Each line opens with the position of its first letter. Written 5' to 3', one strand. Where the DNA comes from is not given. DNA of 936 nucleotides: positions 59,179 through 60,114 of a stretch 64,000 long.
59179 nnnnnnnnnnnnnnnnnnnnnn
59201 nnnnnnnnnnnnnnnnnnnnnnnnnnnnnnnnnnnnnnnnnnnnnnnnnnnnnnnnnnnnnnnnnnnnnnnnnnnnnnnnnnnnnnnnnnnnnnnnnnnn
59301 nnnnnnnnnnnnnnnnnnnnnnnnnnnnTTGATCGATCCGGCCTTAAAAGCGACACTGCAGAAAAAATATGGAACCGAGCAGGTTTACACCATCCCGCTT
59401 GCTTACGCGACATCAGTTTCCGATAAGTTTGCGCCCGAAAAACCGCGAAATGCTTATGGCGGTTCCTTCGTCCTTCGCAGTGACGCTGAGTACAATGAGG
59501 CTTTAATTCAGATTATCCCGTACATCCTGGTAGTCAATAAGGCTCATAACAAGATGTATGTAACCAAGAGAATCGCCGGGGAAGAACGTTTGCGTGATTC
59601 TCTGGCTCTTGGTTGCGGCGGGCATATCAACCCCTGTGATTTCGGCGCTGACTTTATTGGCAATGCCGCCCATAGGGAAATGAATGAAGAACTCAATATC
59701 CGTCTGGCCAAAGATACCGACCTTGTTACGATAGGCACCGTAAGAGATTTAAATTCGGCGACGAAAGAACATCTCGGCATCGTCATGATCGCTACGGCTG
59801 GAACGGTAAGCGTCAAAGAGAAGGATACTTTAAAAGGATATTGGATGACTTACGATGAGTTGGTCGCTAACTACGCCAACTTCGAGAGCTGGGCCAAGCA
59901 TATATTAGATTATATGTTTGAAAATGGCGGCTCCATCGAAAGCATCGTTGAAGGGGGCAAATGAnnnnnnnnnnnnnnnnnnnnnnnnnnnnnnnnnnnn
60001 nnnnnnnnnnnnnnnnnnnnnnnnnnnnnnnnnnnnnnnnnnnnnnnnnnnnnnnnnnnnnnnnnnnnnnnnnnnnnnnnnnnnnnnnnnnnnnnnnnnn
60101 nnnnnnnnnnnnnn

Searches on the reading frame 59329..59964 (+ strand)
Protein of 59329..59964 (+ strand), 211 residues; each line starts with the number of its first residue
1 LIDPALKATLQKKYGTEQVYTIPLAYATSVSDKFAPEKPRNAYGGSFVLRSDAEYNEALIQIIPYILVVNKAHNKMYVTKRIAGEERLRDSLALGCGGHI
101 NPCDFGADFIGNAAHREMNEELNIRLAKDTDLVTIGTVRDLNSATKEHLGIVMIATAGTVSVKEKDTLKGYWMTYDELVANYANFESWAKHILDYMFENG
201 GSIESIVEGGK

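Call 3: search_protein_families(library=pfam, proteins=[window:59329-59964:+], max_evalue=0.01)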
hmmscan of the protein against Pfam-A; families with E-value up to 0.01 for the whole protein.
window:59329-59964:+ (211 aa): 1 family
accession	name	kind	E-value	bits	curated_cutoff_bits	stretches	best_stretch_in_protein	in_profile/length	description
PF00293.34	NUDIX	-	4.7e-06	27.1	21.1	1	68-194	9-132/134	NUDIX domain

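Call 4: search_protein_families(library=ncbifam, proteins=[window:59329-59964:+], max_evalue=0.01)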
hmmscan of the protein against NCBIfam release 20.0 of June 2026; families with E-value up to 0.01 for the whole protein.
window:59329-59964:+ (211 aa): 1 family
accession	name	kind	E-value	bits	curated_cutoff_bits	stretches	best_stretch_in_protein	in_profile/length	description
NF011922.0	PRK15393.1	equivalog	0.00025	20.7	152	1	64-186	41-155/182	NUDIX hydrolase YfcD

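Call 5: search_protein_families(library=phrogs, proteins=[window:59329-59964:+], max_evalue=0.01)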
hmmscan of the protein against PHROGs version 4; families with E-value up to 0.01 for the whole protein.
window:59329-59964:+ (211 aa): 2 families
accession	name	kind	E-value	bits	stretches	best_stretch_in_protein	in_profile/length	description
phrog_8902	-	unknown function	1.5e-29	104.2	1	49-197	66-234/238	-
phrog_37383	-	unknown function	2e-06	27.9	1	46-108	185-251/488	-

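Call 8: search_solved_structures(query=window:59329-59964:+, max_evalue=1, show_alignments=2)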
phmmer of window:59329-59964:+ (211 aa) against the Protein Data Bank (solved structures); distinct sequences matched with E-value up to 1: 1.
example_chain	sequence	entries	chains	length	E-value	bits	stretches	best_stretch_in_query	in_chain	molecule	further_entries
3e57_A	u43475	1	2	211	1e-13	54.8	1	45-190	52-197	uncharacterized protein Tm1382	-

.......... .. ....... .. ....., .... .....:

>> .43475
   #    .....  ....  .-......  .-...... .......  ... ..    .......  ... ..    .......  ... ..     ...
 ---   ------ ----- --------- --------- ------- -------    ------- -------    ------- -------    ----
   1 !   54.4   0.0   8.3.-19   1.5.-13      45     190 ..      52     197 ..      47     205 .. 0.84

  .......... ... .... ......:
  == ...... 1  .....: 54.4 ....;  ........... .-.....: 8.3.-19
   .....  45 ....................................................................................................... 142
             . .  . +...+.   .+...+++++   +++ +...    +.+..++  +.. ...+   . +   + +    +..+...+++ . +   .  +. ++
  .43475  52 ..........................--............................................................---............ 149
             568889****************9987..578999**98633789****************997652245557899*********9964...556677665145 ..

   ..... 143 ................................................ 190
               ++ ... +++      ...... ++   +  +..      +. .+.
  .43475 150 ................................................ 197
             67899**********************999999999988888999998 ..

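Call 69: search_protein_families(library=padloc, proteins=[window:59329-59964:+], max_evalue=0.01)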
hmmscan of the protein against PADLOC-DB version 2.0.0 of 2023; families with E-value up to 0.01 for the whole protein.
window:59329-59964:+ (211 aa): 0 families
